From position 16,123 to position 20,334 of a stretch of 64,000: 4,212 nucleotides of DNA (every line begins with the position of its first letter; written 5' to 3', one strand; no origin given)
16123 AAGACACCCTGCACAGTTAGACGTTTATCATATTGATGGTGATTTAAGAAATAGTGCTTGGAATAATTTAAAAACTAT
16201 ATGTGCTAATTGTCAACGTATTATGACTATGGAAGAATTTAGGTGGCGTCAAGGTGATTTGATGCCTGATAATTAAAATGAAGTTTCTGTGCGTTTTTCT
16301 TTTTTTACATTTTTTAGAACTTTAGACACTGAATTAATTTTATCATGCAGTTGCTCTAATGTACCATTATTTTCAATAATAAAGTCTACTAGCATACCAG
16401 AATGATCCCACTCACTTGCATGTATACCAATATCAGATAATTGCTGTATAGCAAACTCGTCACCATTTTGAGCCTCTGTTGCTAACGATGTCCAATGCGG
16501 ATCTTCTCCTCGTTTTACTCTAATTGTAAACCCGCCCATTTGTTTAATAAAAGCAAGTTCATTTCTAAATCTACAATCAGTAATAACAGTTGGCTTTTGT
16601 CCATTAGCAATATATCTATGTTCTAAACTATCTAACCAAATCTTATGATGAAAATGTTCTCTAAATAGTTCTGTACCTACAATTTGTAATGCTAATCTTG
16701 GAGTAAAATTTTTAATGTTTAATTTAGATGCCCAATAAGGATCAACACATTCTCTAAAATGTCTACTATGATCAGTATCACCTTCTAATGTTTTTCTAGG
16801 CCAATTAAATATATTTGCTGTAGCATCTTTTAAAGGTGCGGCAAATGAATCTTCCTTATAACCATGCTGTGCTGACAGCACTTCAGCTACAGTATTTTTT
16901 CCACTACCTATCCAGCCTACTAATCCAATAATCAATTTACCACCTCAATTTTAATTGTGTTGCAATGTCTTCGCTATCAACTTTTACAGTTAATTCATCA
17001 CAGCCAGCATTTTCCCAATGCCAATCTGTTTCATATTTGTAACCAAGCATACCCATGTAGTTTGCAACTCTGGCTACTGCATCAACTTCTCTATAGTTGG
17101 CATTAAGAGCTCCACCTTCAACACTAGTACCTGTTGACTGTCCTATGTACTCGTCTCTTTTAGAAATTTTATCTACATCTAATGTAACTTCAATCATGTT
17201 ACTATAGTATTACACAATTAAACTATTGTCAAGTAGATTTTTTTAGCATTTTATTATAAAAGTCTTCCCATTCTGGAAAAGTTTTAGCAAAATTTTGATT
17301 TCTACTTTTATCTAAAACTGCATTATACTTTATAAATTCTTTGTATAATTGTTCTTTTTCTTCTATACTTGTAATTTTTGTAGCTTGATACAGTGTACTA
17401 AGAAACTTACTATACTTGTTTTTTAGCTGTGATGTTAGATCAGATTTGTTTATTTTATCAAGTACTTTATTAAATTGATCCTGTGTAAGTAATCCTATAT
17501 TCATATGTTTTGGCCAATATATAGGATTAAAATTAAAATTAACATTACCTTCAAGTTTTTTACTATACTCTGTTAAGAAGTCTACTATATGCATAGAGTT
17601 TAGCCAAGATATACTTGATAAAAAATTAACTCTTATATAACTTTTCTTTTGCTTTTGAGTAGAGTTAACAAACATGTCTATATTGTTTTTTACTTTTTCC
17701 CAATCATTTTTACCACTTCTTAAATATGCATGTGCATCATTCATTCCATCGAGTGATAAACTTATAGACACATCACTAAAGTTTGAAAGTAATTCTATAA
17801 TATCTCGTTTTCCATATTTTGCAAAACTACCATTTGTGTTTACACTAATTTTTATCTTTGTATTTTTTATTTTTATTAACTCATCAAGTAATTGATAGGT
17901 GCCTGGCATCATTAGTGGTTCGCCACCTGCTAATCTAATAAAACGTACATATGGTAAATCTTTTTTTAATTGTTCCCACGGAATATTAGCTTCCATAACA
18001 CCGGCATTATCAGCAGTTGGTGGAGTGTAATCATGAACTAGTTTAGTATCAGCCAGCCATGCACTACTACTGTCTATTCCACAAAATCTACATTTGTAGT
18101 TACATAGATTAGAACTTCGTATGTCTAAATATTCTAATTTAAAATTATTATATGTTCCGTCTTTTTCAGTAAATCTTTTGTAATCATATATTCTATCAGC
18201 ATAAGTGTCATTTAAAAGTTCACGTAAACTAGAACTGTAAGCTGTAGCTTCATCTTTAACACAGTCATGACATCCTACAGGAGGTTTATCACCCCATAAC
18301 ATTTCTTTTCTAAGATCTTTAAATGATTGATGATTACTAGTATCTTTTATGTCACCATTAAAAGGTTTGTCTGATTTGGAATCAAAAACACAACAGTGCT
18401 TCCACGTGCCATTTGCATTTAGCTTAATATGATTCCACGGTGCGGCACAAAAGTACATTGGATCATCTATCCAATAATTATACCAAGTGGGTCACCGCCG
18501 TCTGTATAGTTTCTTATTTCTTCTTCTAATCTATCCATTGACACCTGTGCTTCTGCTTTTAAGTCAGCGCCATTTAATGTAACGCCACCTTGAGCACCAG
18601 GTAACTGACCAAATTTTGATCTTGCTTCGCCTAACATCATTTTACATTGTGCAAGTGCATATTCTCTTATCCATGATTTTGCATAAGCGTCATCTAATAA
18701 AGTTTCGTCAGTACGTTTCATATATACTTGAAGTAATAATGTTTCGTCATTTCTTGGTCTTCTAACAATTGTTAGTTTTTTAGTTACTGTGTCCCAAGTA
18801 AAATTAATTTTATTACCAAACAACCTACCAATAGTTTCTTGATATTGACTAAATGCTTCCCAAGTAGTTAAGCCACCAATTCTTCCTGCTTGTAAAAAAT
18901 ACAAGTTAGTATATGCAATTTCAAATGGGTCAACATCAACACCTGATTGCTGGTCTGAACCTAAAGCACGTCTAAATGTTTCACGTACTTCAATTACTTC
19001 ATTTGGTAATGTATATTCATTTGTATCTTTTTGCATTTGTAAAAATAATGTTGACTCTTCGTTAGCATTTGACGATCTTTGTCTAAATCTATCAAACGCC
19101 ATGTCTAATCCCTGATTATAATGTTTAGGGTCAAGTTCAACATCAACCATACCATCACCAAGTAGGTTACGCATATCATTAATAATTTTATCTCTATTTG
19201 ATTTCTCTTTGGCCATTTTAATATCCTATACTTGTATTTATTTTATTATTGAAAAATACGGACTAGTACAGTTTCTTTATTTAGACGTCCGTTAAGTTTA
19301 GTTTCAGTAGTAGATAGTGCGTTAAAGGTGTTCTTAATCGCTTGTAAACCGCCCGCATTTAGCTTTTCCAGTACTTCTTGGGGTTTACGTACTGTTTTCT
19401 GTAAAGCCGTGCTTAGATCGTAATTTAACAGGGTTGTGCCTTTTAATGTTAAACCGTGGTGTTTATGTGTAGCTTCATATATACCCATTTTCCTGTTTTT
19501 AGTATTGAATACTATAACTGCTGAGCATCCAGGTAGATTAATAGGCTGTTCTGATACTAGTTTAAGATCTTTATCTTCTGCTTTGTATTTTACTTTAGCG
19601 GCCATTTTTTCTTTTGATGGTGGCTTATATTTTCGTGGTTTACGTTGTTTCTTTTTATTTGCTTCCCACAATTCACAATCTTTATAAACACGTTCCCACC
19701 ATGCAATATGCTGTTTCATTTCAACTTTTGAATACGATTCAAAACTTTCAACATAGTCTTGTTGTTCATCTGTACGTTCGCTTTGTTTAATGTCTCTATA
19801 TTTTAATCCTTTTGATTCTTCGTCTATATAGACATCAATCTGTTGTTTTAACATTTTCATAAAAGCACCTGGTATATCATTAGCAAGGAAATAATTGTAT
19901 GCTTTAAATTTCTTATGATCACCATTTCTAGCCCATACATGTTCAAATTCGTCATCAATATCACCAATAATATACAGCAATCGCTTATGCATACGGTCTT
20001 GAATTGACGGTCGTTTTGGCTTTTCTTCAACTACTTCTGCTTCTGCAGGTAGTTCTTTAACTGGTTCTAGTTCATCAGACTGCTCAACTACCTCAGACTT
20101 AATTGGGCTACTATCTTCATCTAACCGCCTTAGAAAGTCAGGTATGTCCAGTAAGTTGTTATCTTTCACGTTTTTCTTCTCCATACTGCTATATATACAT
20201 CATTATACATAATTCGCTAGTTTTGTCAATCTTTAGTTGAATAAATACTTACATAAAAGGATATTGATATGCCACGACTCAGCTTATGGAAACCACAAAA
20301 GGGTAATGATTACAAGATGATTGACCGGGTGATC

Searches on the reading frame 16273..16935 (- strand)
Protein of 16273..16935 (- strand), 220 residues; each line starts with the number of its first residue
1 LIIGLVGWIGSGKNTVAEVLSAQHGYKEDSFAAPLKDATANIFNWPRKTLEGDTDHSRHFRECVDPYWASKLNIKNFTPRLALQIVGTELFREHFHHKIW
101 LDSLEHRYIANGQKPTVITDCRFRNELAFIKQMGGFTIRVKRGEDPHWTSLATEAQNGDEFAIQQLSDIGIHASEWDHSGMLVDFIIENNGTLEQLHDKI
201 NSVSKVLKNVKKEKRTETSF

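Call 68: search_protein_families(library=phrogs, proteins=[window:16273-16935:-], max_evalue=0.001)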
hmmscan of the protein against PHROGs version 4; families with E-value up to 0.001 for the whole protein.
window:16273-16935:- (220 aa): 1 family
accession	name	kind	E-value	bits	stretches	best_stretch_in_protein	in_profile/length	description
phrog_139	-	other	3.4e-46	159.2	1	1-207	84-268/342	deoxynucleoside monophosphate kinase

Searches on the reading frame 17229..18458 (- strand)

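Call 68: search_protein_families(library=phrogs, proteins=[window:17229-18458:-], max_evalue=0.001)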
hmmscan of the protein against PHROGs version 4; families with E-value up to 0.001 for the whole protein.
window:17229-18458:- (409 aa): 2 families
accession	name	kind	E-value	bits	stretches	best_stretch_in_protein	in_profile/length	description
phrog_14086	-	other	3.8e-16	60.4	1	2-363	3-321/353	radical SAM domain-containing protein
phrog_2076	-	moron, auxiliary metabolic gene and host takeover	1.8e-07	31.9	1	119-279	41-175/247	QueE-like radical SAM domain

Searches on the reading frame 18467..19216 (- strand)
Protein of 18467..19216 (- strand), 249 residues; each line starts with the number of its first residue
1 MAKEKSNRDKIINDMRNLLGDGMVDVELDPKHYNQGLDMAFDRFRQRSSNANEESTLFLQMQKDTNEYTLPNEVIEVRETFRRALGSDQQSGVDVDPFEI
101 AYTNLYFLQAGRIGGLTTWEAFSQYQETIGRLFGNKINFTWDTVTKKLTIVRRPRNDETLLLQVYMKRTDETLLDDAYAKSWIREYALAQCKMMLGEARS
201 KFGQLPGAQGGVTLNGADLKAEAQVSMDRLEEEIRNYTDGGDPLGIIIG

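Call 68: search_protein_families(library=phrogs, proteins=[window:18467-19216:-], max_evalue=0.001)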
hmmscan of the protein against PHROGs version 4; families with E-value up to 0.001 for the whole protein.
window:18467-19216:- (249 aa): 1 family
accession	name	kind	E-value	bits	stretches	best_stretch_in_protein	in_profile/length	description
phrog_211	-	connector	7.5e-36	124.8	1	3-239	722-964/976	head-tail adaptor Ad2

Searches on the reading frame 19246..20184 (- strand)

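Call 68: search_protein_families(library=phrogs, proteins=[window:19246-20184:-], max_evalue=0.001)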
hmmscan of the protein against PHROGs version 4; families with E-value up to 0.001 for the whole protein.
window:19246-20184:- (312 aa): 1 family
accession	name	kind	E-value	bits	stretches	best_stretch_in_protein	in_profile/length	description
phrog_11903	-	unknown function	2.2e-50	172.8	1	50-311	135-383/383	-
